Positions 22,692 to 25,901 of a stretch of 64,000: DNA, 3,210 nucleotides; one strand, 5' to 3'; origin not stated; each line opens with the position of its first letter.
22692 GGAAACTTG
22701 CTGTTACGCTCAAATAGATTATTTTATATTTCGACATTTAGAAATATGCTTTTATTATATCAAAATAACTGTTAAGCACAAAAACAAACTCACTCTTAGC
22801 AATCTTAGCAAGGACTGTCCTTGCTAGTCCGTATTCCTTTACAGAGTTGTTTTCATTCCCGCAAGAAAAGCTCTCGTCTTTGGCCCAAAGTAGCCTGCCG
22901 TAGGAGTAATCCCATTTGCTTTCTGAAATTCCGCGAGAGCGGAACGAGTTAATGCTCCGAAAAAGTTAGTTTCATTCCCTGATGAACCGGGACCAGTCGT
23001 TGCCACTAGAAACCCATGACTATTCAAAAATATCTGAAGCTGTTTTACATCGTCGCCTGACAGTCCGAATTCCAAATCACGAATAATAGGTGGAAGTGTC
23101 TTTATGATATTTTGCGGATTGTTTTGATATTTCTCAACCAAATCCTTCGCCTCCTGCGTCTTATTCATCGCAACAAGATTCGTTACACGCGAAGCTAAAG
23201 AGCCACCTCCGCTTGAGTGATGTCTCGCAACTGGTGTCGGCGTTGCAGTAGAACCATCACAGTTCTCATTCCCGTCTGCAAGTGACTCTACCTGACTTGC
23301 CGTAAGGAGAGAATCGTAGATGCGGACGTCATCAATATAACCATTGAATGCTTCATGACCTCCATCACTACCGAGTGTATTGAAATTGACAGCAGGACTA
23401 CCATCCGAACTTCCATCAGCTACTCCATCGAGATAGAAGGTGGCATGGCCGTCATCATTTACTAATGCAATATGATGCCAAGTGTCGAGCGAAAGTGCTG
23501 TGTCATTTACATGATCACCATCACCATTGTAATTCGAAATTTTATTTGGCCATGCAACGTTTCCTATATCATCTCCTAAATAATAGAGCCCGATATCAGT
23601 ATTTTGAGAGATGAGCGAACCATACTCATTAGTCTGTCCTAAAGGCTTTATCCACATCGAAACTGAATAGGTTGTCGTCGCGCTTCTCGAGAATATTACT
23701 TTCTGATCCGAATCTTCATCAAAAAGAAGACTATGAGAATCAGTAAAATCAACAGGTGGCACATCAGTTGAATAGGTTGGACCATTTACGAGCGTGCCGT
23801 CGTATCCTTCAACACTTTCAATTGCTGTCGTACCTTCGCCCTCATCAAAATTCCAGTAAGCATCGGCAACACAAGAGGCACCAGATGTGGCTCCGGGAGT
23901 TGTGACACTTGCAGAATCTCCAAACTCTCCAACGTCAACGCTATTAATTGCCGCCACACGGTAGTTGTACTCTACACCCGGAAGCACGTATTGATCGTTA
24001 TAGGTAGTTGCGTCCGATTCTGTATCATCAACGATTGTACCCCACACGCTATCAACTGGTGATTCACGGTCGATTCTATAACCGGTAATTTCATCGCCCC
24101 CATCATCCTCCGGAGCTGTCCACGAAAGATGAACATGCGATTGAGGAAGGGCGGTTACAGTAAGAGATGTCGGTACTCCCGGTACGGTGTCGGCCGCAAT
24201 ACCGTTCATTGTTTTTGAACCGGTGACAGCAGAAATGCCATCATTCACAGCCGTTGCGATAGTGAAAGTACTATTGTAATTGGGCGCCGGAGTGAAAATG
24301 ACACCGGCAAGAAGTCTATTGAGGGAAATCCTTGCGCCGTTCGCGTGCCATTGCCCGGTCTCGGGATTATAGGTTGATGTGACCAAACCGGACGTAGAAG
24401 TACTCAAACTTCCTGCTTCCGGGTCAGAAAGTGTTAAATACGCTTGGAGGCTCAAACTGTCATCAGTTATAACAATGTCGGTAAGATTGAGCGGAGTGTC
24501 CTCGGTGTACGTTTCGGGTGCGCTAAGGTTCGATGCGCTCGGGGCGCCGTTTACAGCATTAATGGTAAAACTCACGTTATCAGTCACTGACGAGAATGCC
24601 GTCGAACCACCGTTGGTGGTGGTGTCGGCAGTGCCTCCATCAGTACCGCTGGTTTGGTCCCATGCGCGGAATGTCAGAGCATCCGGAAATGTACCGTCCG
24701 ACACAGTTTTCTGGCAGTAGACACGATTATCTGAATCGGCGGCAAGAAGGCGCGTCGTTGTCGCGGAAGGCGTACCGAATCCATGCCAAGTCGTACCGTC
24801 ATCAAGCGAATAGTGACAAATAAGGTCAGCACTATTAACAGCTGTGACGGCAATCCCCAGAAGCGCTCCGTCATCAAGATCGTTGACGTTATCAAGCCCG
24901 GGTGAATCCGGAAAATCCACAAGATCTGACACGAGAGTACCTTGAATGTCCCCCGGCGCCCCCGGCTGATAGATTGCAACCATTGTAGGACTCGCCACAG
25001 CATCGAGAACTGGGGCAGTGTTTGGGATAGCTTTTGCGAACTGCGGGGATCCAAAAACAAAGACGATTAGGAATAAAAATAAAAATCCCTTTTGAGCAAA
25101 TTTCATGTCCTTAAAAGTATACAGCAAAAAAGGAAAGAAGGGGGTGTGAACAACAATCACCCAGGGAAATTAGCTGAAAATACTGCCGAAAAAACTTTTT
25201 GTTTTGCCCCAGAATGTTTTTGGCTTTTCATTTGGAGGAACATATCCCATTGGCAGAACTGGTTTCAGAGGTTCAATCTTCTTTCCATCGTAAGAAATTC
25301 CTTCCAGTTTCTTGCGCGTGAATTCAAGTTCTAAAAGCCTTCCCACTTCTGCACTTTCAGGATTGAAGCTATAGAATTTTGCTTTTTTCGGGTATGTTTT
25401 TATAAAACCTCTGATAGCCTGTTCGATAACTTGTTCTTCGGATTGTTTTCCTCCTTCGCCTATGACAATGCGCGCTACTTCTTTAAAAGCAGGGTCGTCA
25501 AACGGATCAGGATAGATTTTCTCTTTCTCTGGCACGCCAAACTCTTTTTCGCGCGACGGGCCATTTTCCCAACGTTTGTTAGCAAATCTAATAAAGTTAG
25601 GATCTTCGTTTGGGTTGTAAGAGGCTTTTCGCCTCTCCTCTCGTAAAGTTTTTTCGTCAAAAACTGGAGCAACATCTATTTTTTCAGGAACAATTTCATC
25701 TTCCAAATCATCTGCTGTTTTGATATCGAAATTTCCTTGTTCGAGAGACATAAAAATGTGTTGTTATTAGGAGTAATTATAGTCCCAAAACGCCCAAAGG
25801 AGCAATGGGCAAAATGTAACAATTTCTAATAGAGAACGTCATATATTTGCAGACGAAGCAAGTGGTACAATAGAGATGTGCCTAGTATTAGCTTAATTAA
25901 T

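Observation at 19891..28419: Shared P-x-[RH]-H-x-S-GGG linker motif before the anchoring domains of three secreted proteins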

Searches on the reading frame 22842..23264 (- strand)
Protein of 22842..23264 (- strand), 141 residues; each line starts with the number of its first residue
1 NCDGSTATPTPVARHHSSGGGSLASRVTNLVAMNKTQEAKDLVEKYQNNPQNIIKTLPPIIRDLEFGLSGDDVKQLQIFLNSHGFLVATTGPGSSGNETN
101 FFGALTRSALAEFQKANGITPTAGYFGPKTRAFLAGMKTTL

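Call 8: find_homologous_proteins(query=window:22842-23264:-, max_evalue=0.001)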
Query seq(141 aa) (141 aa): 7 proteins with E <= 0.001 among 27 candidates.
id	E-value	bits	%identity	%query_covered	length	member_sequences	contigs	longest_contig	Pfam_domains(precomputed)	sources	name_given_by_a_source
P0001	1.9e-47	179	61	54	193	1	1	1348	PF01471.24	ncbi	-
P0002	7.4e-45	170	64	55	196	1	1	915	PF01471.24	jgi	jgi:peptidoglycan hydrolase-like protein with peptidoglycan-binding domain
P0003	1.6e-42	163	62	55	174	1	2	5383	PF01471.24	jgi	jgi:peptidoglycan hydrolase-like protein with peptidoglycan-binding domain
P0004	3.1e-27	113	54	52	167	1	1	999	PF01471.24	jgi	jgi:peptidoglycan hydrolase-like protein with peptidoglycan-binding domain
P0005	1.2e-26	111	54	73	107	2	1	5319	PF01471.24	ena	-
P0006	3.3e-12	65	59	45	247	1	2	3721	PF01471.24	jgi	jgi:hypothetical protein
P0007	4.6e-12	64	64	39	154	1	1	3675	PF01471.24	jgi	-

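Call 22: search_protein_representatives(alignment_id=A2)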
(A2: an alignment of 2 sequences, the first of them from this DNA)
Query: 2 sequences, 150 profile positions. Proteins with E-value up to 0.001 (for the whole library): 14104; up to 1e-10: 7706; up to 1e-30: 418. The best 150 are listed.
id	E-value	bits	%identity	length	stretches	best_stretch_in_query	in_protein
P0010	5.8e-83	292.6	-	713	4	55-143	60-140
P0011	9.4e-77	272.4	-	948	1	2-146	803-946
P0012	7.4e-71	253.3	-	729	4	61-140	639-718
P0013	1.1e-64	233.3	-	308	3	58-145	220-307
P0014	6.5e-62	224.3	-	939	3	54-144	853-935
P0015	8.0e-57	207.8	-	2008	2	58-146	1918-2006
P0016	3.2e-56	205.8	-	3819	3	47-147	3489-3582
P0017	5.4e-55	201.8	-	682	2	58-146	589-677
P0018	8.5e-55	201.2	-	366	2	59-146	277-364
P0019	5.5e-54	198.5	-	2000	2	46-144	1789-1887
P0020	4.4e-53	195.6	-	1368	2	51-146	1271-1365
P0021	6.3e-53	195.1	-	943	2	55-143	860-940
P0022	1.0e-52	194.4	-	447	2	47-146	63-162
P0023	5.9e-52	191.9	-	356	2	57-144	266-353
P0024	9.0e-52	191.4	-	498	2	49-146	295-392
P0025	1.2e-51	191.0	-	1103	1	2-146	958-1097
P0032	4.8e-50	185.7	-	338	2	49-146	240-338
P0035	1.5e-49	184.1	-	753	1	1-147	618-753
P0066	1.0e-44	168.4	-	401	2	32-146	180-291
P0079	1.2e-43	165.0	-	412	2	53-146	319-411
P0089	6.0e-43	162.7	-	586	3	57-145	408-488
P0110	1.8e-41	157.9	-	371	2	59-144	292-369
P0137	4.0e-40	153.6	-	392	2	20-144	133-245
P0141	6.4e-40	152.9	-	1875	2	53-146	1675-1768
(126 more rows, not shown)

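Call 25: find_encoding_contigs(protein=P0035, flank=10000, max_places=6)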
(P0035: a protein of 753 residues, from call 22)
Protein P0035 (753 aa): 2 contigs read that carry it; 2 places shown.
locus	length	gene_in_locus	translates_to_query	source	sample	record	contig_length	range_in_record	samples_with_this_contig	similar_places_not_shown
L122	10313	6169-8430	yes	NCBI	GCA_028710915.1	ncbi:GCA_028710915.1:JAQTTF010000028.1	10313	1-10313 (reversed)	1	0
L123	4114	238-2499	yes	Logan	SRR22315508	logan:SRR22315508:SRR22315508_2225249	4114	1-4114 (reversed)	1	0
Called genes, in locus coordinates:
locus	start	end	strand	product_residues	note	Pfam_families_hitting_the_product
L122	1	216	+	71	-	?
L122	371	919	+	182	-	-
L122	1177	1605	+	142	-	-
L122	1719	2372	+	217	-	-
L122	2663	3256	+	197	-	-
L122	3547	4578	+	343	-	PF05496:RuvB_N (weak), PF01078:Mg_chelatase (faint), PF13177:DNA_pol3_delta2, PF22608:DNAX_ATPase_lid (faint), PF00004:AAA, PF13177:DNA_pol3_delta2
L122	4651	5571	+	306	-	PF00142:Fer4_NifH (faint), PF01656:CbiA, PF02374:ArsA_ATPase, PF10609:ParA, PF13614:AAA_31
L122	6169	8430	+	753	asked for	PF00041:fn3, PF13385:Laminin_G_3, PF01471:PG_binding_1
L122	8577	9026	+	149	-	PF08570:DUF1761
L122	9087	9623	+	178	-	PF04173:DoxD (weak), PF07681:DoxX (weak)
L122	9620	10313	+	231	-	PF12146:Hydrolase_4 (weak), PF00561:Abhydrolase_1, PF12697:Abhydrolase_6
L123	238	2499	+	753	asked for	PF00041:fn3, PF13385:Laminin_G_3, PF01471:PG_binding_1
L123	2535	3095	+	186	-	PF08570:DUF1761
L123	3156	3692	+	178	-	PF04173:DoxD (weak), PF07681:DoxX (weak)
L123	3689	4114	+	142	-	?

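Call 26: find_encoding_contigs(protein=P0025, flank=10000, max_places=6)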
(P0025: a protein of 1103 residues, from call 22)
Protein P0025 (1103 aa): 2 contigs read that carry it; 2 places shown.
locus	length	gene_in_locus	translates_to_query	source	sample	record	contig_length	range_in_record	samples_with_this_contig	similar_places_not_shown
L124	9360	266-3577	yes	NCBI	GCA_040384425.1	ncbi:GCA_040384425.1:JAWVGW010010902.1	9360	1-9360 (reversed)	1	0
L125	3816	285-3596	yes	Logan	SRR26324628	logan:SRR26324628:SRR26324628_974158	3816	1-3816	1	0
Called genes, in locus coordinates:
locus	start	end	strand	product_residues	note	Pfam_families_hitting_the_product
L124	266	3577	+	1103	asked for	PF00041:fn3, PF13385:Laminin_G_3, PF01471:PG_binding_1 (weak)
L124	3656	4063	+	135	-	PF04229:GrpB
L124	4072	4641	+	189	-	PF13578:Methyltransf_24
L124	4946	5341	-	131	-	-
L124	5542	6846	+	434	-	PF05922:Inhibitor_I9, PF00082:Peptidase_S8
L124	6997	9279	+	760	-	PF09479:Flg_new, PF01471:PG_binding_1 (faint)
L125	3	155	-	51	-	?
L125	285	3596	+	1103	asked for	PF00041:fn3, PF13385:Laminin_G_3, PF01471:PG_binding_1 (weak)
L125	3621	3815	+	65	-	?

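Call 27: find_encoding_contigs(protein=P0089, flank=10000, max_places=6)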
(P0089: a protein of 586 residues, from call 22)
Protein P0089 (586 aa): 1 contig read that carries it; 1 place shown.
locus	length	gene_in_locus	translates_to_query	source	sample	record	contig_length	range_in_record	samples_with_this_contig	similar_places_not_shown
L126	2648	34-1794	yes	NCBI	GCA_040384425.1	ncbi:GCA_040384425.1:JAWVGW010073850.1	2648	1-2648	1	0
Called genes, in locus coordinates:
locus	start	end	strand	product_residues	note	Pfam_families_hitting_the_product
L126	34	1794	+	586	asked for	PF13517:FG-GAP_3 (weak), PF01839:FG-GAP (weak), PF13517:FG-GAP_3, PF01471:PG_binding_1 (weak)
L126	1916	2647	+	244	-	?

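Call 39: list_cluster_members(proteins=[P0025, P0089, P0035, P0017, P0032, P0066, P0079, P0110, P0137, P0141])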
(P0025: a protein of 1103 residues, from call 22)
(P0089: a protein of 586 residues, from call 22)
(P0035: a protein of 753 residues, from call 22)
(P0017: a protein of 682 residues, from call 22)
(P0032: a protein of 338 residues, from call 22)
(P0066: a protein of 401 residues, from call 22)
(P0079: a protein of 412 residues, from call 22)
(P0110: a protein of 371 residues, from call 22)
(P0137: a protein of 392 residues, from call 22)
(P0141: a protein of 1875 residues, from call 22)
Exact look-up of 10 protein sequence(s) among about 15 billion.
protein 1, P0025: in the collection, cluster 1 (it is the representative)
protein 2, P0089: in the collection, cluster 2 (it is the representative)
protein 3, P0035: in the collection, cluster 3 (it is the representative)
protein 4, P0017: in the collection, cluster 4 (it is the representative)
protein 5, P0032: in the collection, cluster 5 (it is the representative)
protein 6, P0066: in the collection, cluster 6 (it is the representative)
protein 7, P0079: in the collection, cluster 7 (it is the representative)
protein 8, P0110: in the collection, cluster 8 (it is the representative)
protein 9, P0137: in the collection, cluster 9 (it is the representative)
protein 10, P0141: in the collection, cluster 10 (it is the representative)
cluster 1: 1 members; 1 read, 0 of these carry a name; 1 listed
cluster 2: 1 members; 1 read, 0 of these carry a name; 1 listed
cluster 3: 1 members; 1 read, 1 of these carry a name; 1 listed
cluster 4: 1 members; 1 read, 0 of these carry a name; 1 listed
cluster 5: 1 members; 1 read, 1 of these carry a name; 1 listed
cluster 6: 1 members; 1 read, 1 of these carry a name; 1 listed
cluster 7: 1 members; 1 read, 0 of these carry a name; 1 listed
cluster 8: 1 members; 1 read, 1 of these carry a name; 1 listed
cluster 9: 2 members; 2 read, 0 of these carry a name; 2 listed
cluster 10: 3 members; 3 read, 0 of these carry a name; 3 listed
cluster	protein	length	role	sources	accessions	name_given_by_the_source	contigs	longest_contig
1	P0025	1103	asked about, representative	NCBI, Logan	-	-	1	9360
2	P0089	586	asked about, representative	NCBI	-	-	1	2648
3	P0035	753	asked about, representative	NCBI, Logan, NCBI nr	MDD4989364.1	MAG: fibronectin type III domain-containing protein [Candidatus Pacebacteria bacterium] | fibronectin type III domain-containing protein [Candidatus Paceibacterota bacterium]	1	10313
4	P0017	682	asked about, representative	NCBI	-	-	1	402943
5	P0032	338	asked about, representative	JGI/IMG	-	peptidoglycan hydrolase-like protein with peptidoglycan-binding domain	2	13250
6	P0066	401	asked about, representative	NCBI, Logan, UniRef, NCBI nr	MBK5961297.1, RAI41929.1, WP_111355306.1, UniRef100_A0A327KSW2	hypothetical protein CCR97_24270 [Rhodoplanes elegans] | Peptidoglycan binding-like domain-containing protein n=1 Tax=Rhodoplanes elegans ... | peptidoglycan-binding protein [Rhodoplanes elegans]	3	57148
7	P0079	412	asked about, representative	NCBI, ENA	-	-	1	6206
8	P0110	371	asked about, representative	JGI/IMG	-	peptidoglycan hydrolase-like protein with peptidoglycan-binding domain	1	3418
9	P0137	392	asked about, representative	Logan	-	-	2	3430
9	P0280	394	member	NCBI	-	-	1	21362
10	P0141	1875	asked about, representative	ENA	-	-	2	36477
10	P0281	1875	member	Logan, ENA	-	-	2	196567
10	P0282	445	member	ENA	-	-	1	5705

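Call 55: predict_structure(alignment_id=A3)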
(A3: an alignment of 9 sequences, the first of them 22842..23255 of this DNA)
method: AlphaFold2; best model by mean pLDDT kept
length: 138 residues; sequences in the alignment: 9
mean_pLDDT: 72.0   pTM: 0.60
mean pLDDT of the five models: 72.0, 68.5, 67.9, 62.6, 62.4
residues with pLDDT >= 90: 60; 70-90: 21; 50-70: 11; < 50: 46
segments of 3 or more residues with pLDDT < 50: 1-4, 7-37, 41-49
pLDDT, mean of each block of 10 residues (from residue 1): 47 38 39 48 46 75 94 93 93 94 94 85 90 73
secondary structure, 60 per line:
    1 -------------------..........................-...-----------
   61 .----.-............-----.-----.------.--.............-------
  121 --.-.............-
elements in order: H20-45 H68-79 H101-113 H125-137

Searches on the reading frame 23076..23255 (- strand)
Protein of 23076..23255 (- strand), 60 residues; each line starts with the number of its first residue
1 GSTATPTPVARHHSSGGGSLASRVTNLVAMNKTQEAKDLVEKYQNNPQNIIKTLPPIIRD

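Call 48: search_protein_families(library=pfam, proteins=[window:23076-23255:-], max_evalue=10)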
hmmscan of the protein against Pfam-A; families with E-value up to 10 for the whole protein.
seq(60 aa): 1 family
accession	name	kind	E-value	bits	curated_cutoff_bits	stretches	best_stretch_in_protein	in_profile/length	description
PF03545.18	YopE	-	0.05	14.2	25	1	14-39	11-36/70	Yersinia virulence determinant (YopE)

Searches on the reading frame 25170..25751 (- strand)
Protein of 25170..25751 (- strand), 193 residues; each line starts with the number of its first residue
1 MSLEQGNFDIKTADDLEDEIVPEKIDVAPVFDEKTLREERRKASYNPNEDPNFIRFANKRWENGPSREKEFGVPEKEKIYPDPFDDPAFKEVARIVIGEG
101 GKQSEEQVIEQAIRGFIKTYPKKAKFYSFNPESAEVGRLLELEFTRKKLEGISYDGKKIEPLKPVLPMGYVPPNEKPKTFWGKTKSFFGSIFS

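Call 3: search_protein_families(library=pfam, proteins=[window:25170-25751:-], max_evalue=0.01)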
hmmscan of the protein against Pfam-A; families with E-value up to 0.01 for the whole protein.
window:25170-25751:- (193 aa): 0 families

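Call 41: search_protein_families(library=pfam, proteins=[window:25170-25751:-], max_evalue=10)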
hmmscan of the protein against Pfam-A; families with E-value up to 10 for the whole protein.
window:25170-25751:- (193 aa): 0 families
